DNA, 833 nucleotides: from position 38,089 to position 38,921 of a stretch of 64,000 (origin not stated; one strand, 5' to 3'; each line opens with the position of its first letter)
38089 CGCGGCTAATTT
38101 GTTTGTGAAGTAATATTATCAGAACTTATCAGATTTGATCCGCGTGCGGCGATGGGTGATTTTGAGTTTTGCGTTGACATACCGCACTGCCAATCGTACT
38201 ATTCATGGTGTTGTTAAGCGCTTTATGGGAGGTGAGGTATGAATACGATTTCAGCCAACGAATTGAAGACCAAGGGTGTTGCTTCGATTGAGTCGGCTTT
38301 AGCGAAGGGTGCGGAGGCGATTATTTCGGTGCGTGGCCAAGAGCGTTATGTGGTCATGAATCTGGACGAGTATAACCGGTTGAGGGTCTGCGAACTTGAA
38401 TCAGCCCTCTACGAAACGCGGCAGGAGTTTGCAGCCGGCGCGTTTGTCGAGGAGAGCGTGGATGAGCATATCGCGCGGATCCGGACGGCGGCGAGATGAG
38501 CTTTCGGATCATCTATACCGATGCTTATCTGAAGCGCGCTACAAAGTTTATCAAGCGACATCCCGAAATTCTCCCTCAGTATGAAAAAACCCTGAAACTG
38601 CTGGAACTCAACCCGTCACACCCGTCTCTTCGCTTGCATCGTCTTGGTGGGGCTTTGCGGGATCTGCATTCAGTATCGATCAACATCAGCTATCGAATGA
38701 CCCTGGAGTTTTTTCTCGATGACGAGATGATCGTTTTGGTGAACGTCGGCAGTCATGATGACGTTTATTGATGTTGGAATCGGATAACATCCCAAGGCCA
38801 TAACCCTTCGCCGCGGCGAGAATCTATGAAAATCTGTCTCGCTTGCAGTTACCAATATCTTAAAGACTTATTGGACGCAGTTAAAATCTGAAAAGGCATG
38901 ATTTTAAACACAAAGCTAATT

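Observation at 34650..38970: Dense toxin-antitoxin array (five pairs plus remnants in 4.3 kb) inside the capsule locus, with no integrase or transposase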

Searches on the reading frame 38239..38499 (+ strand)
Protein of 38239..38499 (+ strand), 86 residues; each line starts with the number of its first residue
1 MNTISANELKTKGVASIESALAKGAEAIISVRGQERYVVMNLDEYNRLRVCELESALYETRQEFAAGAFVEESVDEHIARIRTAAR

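Call 3: search_protein_families(library=pfam, max_evalue=0.01, proteins=[window:38239-38499:+])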
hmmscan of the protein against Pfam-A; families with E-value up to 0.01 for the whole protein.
window:38239-38499:+ (86 aa): 1 family
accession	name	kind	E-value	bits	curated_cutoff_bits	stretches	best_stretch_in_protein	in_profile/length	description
PF02604.26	PhdYeFM_antitox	-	1.9e-05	24.7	29.8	1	1-48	1-48/74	Antitoxin Phd_YefM, type II toxin-antitoxin system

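Call 4: search_protein_families(library=ncbifam, max_evalue=0.01, proteins=[window:38239-38499:+])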
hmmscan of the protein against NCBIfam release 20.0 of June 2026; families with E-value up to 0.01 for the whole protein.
window:38239-38499:+ (86 aa): 1 family
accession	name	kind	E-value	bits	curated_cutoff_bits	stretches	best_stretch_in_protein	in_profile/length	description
NF007086.0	PRK09539.1-3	equivalog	0.00077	20.1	101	1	4-57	9-58/92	tRNA-splicing endonuclease subunit beta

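Call 75: search_solved_structures(query=window:38239-38499:+, max_evalue=1)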
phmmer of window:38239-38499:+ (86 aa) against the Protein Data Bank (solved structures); distinct sequences matched with E-value up to 1: 3.
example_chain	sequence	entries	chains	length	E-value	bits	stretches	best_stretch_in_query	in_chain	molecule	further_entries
2a6q_A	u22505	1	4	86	0.5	14.2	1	1-49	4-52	Antitoxin yefM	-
4ry0_A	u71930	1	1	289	0.74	13.7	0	7-59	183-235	Probable ribose ABC transporter, substrate-binding protein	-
5ibq_A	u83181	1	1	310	0.96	13.3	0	7-58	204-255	Probable ribose ABC transporter, substrate-binding protein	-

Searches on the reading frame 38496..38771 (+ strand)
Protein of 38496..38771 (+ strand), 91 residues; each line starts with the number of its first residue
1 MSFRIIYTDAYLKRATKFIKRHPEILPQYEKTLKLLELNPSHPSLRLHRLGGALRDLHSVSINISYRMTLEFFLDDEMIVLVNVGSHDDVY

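Call 3: search_protein_families(library=pfam, max_evalue=0.01, proteins=[window:38496-38771:+])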
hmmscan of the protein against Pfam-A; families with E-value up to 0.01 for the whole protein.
window:38496-38771:+ (91 aa): 2 families
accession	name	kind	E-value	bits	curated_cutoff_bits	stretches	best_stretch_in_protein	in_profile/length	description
PF05015.19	HigB-like_toxin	-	0.00031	21.6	27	1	9-81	5-85/91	RelE-like toxin of type II toxin-antitoxin system HigB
PF15738.11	YafQ_toxin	-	0.0009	19.9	30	1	5-90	3-86/88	Bacterial toxin of type II toxin-antitoxin system, YafQ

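Call 4: search_protein_families(library=ncbifam, max_evalue=0.01, proteins=[window:38496-38771:+])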
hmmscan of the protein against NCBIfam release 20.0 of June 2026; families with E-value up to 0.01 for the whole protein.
window:38496-38771:+ (91 aa): 2 families
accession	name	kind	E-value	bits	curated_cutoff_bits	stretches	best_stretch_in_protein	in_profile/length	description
TIGR00053.1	TIGR00053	subfamily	1.1e-05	26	87.25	1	4-91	3-91/92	YafQ family addiction module toxin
TIGR02385.1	RelE_StbE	subfamily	0.00023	21.6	27.9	1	4-91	1-88/88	type II toxin-antitoxin system mRNA interferase toxin, RelE/StbE family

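Call 24: find_encoding_contigs(protein=window:38496-38771:+, flank=6000, max_places=10)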
Protein window:38496-38771:+ (91 aa): 4 contigs read that carry it; 3 places shown.
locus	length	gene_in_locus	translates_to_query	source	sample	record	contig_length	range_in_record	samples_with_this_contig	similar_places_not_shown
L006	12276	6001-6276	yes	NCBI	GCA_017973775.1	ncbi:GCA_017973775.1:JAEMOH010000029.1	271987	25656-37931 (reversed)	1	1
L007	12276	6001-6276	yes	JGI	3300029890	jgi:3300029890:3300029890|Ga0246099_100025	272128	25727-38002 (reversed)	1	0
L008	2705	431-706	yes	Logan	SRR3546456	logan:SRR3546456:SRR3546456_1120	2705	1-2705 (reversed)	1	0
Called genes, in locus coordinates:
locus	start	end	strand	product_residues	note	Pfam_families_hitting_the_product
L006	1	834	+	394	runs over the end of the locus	PF13439:Glyco_transf_4, PF13579:Glyco_trans_4_4, PF00534:Glycos_transf_1, PF20706:GT4-conflict, PF13692:Glyco_trans_1_4, PF13524:Glyco_trans_1_2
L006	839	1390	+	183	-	PF00132:Hexapep, PF14602:Hexapep_2 (weak)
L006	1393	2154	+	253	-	PF00535:Glycos_transf_2, PF10111:Glyco_tranf_2_2 (weak), PF13641:Glyco_tranf_2_3 (weak)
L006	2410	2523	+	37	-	PF13711:DUF4160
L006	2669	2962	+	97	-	PF10387:DUF2442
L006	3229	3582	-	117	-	PF02452:PemK_toxin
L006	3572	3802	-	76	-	PF04014:MazE_antitoxin, PF15937:PrlF_antitoxin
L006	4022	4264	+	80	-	PF02604:PhdYeFM_antitox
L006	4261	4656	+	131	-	PF01850:PIN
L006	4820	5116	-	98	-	PF05016:ParE_toxin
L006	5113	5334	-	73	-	PF09720:Unstab_antitox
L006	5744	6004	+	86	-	PF02604:PhdYeFM_antitox (faint)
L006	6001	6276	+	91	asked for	-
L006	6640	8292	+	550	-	PF00953:Glycos_transf_4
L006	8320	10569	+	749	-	PF09371:Tex_N, PF22706:Tex_central_region, PF14639:YqgF (weak), PF16921:Tex_YqgF, PF12836:HHH_3, PF17674:HHH_9, PF00575:S1, PF23459:S1_RRP5, +1 more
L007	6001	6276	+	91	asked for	-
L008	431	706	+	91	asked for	-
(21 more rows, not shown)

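Call 58: search_protein_families(library=padloc, max_evalue=0.001, proteins=[window:38496-38771:+])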
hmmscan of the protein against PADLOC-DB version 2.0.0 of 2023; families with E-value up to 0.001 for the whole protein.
window:38496-38771:+ (91 aa): 0 families

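Call 74: search_solved_structures(query=window:38496-38771:+, max_evalue=1)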
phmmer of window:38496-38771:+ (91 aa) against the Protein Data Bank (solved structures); distinct sequences matched with E-value up to 1: 4.
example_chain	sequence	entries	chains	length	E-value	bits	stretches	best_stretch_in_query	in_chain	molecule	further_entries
4ls4_A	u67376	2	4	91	0.47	14.2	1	31-90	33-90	Uncharacterized protein, Toxin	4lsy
4nrn_A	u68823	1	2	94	0.55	14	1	29-90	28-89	metal-bound toxin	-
1z8m_A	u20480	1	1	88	0.76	13.6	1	31-90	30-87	conserved hypothetical protein HP0894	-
4ltt_A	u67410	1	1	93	0.89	13.3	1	31-90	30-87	Uncharacterized protein, toxin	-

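Call 76: find_homologous_proteins(query=window:38496-38771:+, max_evalue=0.00001)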
Query window:38496-38771:+ (91 aa): 1413 proteins with E <= 0.00001 among 1416 candidates; the best 120 are listed.
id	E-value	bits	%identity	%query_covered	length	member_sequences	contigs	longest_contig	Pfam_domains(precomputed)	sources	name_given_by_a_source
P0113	1.2e-48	181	93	100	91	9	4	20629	-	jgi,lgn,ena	jgi:mRNA-degrading endonuclease YafQ of YafQ-DinJ toxin-antitoxin module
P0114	1.3e-46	174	89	100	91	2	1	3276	-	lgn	-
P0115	2.4e-46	173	89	100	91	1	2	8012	-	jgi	jgi:mRNA-degrading endonuclease YafQ of YafQ-DinJ toxin-antitoxin module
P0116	1.7e-45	171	88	100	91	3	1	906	-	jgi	jgi:mRNA-degrading endonuclease YafQ of YafQ-DinJ toxin-antitoxin module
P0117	1.8e-45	170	87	100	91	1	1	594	-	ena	-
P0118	3.5e-45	170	85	100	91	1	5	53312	-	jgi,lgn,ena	-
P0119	4.5e-45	169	88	100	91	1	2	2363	-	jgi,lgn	jgi:mRNA-degrading endonuclease YafQ of YafQ-DinJ toxin-antitoxin module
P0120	8.6e-45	168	87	100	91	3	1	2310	-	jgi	-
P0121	1.0e-44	168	87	100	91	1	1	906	-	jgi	jgi:mRNA-degrading endonuclease YafQ of YafQ-DinJ toxin-antitoxin module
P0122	1.2e-44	168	86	100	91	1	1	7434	-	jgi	jgi:mRNA-degrading endonuclease YafQ of YafQ-DinJ toxin-antitoxin module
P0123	1.3e-44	168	84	100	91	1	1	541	-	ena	-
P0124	1.9e-44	167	87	100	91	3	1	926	-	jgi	jgi:mRNA-degrading endonuclease YafQ of YafQ-DinJ toxin-antitoxin module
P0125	2.3e-44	167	85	100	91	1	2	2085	-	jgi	jgi:mRNA-degrading endonuclease YafQ of YafQ-DinJ toxin-antitoxin module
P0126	2.3e-44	167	87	100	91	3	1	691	-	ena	-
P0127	2.4e-44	167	86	100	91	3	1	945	-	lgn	-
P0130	3.9e-44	166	86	100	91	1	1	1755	PF05015.19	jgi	jgi:toxin HigB-1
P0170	6.0e-42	159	79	100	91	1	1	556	PF15738.12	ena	-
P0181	1.7e-41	158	78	100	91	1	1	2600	PF15738.12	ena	-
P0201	8.2e-41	156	77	100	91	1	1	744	PF15738.12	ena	-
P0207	1.1e-40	155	78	100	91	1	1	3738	PF15738.12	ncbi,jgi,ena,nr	ncbi:MAG: plasmid stabilization protein [Deltaproteobacteria bacterium]|nr:MAG: plasmid stabilizatio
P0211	1.6e-40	155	78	100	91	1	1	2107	PF15738.12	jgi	jgi:proteic killer suppression protein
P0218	2.2e-40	154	77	100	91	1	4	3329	PF15738.12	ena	-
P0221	2.6e-40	154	77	100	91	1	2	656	PF15738.12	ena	-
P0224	3.0e-40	154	77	100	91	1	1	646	PF15738.12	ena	-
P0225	3.1e-40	154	76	100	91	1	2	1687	PF15738.12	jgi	jgi:proteic killer suppression protein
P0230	3.8e-40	153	77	100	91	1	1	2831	PF15738.12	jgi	-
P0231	3.9e-40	153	77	100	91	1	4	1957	PF15738.12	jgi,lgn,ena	jgi:proteic killer suppression protein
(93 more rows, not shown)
